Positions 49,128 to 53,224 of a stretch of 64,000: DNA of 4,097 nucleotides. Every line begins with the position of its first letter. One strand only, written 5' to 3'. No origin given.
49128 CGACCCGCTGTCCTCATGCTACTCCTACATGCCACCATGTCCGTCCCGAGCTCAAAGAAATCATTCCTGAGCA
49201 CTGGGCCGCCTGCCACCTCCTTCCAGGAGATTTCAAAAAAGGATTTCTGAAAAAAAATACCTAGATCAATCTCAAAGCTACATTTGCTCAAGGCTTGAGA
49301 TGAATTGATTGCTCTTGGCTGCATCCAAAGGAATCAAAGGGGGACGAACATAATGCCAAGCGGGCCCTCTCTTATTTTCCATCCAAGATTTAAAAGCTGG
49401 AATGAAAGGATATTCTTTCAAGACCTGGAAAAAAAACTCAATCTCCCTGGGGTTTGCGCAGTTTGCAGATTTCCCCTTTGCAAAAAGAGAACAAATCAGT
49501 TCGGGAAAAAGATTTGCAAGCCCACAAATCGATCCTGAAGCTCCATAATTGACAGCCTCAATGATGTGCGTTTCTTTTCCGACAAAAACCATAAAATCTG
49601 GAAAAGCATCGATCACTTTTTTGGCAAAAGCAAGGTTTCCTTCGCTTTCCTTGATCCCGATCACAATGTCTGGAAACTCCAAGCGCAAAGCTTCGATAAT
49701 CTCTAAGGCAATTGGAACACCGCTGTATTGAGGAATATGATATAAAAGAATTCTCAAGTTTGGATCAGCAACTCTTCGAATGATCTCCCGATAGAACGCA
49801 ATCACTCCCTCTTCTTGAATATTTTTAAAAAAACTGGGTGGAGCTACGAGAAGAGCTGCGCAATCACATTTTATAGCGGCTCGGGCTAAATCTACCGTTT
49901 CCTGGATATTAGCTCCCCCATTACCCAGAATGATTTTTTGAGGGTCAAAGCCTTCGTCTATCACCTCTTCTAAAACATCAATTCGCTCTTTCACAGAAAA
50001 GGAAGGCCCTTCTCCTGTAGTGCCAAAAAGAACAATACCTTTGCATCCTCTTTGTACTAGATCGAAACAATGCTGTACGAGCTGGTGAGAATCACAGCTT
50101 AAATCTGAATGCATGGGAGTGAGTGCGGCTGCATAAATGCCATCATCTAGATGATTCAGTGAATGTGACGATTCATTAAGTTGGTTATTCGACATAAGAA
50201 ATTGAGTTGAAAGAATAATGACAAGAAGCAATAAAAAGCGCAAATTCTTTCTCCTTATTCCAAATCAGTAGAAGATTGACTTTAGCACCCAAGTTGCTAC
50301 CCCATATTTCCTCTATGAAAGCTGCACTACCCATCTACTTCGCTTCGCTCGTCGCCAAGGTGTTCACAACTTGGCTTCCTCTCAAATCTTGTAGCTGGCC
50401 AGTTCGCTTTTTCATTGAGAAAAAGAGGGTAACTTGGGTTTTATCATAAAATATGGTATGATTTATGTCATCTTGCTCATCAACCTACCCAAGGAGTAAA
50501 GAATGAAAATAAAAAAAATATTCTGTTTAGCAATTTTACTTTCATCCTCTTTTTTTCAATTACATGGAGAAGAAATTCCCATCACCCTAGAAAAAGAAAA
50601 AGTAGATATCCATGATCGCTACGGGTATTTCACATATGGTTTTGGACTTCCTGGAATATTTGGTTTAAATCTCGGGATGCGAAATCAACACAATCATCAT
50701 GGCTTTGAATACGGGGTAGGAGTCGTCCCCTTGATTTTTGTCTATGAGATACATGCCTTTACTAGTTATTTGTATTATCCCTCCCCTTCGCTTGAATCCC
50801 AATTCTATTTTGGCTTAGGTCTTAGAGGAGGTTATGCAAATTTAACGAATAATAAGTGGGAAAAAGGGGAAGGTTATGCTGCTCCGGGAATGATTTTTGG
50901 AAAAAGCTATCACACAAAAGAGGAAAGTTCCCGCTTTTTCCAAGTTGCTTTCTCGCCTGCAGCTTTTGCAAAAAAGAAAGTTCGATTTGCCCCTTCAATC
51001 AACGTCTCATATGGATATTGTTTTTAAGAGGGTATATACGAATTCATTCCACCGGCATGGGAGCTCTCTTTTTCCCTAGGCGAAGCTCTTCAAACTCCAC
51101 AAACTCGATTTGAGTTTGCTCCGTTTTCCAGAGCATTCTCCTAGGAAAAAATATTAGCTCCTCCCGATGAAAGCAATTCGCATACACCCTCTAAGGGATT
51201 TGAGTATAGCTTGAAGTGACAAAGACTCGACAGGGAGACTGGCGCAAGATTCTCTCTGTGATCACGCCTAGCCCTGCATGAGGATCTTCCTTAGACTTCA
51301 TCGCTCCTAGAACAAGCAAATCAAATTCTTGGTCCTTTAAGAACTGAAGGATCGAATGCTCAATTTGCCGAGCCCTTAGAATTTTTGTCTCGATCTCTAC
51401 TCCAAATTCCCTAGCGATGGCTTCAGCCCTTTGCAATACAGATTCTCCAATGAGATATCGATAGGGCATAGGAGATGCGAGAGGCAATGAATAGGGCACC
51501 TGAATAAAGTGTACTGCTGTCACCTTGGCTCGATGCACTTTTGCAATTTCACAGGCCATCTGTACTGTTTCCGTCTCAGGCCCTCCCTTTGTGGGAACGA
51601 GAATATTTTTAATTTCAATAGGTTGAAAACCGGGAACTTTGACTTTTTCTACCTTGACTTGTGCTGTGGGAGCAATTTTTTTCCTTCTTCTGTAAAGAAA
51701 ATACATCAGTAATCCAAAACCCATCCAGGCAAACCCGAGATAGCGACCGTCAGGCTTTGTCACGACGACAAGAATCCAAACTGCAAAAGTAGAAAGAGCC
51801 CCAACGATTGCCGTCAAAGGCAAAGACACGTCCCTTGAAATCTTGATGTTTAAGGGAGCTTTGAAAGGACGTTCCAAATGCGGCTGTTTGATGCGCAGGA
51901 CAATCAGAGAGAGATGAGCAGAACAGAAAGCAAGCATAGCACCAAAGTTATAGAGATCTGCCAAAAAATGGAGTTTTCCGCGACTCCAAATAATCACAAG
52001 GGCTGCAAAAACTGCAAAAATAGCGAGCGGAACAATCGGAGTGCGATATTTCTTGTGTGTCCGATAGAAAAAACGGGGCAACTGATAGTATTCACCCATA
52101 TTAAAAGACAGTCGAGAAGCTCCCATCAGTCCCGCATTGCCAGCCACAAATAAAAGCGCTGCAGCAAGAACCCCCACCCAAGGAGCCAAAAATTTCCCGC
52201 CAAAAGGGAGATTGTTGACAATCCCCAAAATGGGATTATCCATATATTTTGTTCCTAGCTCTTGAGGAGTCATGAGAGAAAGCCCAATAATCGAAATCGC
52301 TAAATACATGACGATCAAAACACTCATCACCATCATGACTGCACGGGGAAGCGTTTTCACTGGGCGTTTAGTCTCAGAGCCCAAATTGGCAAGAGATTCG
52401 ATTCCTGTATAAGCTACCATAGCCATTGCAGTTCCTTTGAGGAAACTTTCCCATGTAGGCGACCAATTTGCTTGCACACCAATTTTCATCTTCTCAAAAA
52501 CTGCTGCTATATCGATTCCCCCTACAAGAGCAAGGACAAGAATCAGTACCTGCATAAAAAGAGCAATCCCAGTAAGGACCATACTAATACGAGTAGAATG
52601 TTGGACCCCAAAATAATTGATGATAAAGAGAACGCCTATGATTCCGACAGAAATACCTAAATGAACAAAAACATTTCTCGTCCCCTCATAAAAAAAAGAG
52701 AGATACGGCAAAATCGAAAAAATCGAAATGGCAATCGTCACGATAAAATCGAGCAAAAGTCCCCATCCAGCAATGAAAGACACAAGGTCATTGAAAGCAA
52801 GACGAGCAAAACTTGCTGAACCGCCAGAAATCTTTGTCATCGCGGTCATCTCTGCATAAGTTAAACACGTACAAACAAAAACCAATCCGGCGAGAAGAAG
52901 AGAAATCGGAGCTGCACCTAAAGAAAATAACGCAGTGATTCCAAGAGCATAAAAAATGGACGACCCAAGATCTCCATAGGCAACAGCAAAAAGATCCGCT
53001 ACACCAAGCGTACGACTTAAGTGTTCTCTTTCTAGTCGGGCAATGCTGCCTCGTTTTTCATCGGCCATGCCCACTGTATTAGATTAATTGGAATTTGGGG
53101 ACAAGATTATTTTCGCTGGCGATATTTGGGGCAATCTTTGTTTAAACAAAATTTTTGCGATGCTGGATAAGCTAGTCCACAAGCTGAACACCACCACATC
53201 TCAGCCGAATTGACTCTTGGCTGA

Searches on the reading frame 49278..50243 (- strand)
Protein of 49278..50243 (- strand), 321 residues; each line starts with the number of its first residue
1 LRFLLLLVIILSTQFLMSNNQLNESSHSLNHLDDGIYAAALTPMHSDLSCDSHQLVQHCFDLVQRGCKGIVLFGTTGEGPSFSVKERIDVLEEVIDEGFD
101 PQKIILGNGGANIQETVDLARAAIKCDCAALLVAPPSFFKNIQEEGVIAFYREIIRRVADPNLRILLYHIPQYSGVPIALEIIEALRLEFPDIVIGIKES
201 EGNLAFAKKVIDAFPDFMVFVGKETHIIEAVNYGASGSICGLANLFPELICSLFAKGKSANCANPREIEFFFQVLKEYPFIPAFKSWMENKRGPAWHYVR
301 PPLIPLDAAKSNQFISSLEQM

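Call 72: search_protein_families(library=pfam, proteins=[window:49278-50243:-], max_evalue=0.001)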
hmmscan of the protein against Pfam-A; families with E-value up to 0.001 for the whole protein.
window:49278-50243:- (321 aa): 1 family
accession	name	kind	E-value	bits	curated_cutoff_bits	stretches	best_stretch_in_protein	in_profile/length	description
PF00701.28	DHDPS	-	1.1e-38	133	22.1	1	35-320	4-288/289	Dihydrodipicolinate synthetase family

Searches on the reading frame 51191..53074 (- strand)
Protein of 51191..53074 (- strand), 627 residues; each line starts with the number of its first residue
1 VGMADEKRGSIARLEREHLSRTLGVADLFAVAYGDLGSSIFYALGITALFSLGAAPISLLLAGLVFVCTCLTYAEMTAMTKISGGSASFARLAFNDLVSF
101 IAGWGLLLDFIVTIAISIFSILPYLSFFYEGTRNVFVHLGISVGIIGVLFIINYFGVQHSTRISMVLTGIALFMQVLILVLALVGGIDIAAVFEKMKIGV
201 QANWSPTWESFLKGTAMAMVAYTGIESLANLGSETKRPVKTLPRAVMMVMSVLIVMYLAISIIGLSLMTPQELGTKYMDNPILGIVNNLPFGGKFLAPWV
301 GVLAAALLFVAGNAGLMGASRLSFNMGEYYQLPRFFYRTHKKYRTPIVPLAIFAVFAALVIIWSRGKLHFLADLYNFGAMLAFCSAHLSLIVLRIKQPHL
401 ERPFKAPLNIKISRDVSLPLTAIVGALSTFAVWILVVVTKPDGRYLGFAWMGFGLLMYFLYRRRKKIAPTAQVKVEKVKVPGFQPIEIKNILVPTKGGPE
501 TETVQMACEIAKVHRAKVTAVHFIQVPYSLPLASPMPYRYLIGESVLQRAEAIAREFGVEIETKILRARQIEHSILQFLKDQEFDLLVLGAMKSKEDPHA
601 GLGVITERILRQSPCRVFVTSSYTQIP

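Call 72: search_protein_families(library=pfam, proteins=[window:51191-53074:-], max_evalue=0.001)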
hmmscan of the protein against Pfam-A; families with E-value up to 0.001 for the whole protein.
window:51191-53074:- (627 aa): 3 families
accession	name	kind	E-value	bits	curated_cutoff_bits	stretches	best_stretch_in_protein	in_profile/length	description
PF13520.12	AA_permease_2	-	2.1e-48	165.8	27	1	23-440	1-408/427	Amino acid permease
PF00324.27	AA_permease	-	3.6e-30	105.5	24.6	1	49-465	23-464/470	Amino acid permease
PF00582.32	Usp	-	8.7e-14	52.7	24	1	488-619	2-139/141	Universal stress protein family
